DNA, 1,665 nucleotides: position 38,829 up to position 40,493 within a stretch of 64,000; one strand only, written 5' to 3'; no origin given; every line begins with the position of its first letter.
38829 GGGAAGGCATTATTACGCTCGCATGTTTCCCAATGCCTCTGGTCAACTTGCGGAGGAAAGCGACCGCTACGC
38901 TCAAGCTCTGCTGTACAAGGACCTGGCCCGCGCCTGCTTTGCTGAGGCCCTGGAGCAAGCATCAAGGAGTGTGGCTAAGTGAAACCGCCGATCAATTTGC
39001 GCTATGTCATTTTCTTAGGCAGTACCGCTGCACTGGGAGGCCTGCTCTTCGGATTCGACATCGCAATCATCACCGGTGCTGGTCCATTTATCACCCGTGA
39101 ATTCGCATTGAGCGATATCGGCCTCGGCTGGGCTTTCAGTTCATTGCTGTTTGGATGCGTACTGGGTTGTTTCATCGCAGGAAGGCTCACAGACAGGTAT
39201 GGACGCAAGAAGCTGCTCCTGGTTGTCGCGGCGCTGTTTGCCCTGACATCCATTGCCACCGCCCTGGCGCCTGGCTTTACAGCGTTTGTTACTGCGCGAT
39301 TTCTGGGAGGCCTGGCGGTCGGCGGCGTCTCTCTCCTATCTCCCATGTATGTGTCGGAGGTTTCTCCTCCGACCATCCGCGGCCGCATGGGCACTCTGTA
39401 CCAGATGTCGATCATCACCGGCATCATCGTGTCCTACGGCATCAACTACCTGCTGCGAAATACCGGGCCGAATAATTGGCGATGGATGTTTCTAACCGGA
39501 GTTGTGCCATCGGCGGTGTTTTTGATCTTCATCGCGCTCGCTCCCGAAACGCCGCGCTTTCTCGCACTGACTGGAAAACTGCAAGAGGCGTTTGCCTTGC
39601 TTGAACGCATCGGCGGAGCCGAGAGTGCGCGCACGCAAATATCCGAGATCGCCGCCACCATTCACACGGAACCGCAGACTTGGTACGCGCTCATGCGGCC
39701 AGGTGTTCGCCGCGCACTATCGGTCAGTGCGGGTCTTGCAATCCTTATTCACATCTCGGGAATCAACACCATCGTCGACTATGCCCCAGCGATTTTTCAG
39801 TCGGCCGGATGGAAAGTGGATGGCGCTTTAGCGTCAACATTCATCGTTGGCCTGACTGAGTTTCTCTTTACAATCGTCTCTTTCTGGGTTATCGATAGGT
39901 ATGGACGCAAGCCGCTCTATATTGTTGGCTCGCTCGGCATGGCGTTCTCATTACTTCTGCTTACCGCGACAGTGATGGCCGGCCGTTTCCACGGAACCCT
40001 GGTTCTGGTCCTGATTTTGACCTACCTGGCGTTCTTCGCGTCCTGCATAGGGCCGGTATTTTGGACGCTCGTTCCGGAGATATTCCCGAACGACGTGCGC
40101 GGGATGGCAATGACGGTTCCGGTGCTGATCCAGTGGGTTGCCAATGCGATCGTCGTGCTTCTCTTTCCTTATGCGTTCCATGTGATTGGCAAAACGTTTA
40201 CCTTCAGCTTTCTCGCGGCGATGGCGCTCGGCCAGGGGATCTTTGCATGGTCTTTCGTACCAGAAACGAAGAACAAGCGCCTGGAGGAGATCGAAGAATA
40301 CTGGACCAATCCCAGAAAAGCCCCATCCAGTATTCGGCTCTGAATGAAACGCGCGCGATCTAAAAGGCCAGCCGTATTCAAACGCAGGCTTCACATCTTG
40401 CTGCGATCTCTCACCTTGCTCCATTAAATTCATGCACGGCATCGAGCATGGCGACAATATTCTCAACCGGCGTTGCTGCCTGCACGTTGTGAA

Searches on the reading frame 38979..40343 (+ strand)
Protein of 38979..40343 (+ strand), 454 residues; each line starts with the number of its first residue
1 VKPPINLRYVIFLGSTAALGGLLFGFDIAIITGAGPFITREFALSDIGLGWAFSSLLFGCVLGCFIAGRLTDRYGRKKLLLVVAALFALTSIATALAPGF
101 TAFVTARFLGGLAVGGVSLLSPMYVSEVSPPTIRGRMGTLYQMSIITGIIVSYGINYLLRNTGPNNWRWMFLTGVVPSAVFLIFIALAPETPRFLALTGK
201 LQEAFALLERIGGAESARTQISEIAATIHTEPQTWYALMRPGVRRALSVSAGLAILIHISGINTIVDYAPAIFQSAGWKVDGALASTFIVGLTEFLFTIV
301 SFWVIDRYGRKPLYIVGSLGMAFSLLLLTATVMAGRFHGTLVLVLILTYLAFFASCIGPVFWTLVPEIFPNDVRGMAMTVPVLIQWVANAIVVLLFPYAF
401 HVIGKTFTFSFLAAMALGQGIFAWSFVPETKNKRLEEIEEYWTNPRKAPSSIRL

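Call 22: search_protein_families(library=ncbifam, proteins=[window:38979-40343:+], max_evalue=0.001)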
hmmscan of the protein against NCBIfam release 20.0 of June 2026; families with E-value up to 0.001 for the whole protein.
window:38979-40343:+ (454 aa): 47 families (the best 25 are shown)
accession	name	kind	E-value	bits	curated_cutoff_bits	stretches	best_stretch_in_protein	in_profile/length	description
TIGR00879.1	SP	subfamily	1.7e-101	340.3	237.8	1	5-438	50-510/510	sugar porter family MFS transporter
NF007484.0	PRK10077.1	equivalog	7.2e-99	331.8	608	1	6-447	6-477/480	D-xylose transporter XylE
NF052357.1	GlucTporGlcPStph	equivalog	1.8e-80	271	750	1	10-440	7-435/445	glucose transporter GlcP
TIGR00895.1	2A0115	subfamily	3.7e-35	121.6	418.55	1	10-380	15-378/398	aromatic acid/H+ symport family MFS transporter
TIGR00898.1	2A0119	subfamily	5.8e-34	117.7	550.75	1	53-437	132-505/506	cation transport protein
NF008586.0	PRK11551.1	equivalog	2.8e-27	95.7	410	1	22-220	25-222/406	3-(3-hydroxy-phenyl)propionate transporter MhpT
TIGR00883.1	2A0106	subfamily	1.2e-19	70.6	443.45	1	61-385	49-363/400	metabolite/H+ symporter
TIGR00880.1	2_A_01_02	superfamily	1.9e-19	70.2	131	2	62-188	13-138/141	multidrug resistance protein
TIGR00893.1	2A0114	subfamily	7.4e-19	67.9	395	1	31-426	13-398/399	D-galactonate transporter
TIGR00891.1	2A0112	subfamily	2.2e-18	66.5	552.9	1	17-380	17-368/405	sialate:H+ symport family MFS transporter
NF003024.0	PRK03893.1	subfamily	4.3e-18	65.4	604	1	16-194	25-201/497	sialate:H+ symport family MFS transporter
TIGR01299.1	synapt_SV2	subfamily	4.2e-15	54.7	637.3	1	26-214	181-380/742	synaptic vesicle protein SV2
NF053517.1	HbztTptrPcaK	equivalog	2.1e-14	53.3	770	1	22-326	29-330/437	4-hydroxybenzoate transporter PcaK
TIGR00711.1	efflux_EmrB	subfamily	3.1e-13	49.3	230.2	1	19-184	9-172/485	DHA2 family efflux MFS transporter permease subunit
TIGR00710.1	efflux_Bcr_CflA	subfamily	1.8e-12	47.4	200.9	1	23-119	16-112/385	Bcr/CflA family efflux MFS transporter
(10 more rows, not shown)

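Call 23: search_protein_families(library=pfam, proteins=[window:38979-40343:+], max_evalue=0.001)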
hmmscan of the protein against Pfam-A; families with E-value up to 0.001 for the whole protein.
window:38979-40343:+ (454 aa): 3 families
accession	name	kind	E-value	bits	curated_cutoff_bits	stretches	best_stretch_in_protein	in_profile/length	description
PF00083.30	Sugar_tr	-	1.9e-107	360.4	22.3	1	16-442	4-452/452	Sugar (and other) transporter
PF07690.21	MFS_1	-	1.1e-38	133.5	33.4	2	18-302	2-256/347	Major Facilitator Superfamily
PF06609.19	TRI12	-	1e-08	34.6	23.2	1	58-201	89-229/599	Fungal trichothecene efflux pump (TRI12)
